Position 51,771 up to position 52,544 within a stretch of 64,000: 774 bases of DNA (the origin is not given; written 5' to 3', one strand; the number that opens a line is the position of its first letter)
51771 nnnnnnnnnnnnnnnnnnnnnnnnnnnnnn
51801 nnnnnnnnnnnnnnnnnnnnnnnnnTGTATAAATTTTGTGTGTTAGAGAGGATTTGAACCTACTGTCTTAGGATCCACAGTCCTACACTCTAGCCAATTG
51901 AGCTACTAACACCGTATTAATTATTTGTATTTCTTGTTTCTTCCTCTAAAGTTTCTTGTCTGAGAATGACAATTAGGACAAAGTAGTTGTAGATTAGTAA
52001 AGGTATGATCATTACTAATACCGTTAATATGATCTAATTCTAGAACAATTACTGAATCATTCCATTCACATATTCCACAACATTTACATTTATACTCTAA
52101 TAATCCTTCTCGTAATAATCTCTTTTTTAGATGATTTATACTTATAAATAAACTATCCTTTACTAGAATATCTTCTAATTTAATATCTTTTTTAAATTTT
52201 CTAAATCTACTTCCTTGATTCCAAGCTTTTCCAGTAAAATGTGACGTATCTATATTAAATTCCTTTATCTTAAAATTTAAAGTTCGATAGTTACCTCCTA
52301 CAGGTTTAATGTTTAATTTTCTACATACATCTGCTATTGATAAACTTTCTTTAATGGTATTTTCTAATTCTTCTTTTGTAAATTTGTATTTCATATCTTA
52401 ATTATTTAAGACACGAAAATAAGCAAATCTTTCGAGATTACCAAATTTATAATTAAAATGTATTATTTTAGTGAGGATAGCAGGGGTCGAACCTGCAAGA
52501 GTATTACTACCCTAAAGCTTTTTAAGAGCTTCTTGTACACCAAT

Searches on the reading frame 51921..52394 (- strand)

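Call 15: search_protein_families(library=pfam, proteins=[window:51921-52394:-], max_evalue=0.01)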
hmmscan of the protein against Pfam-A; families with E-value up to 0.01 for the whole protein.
window:51921-52394:- (157 aa): 2 families
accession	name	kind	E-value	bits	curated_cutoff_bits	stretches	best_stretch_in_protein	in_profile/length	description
PF01844.29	HNH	-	5.4e-07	30.1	21.4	1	106-146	1-44/47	HNH endonuclease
PF23551.1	Zn_ribbon_20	-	0.004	17.6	27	1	131-144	17-30/35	Zinc beta-ribbon domain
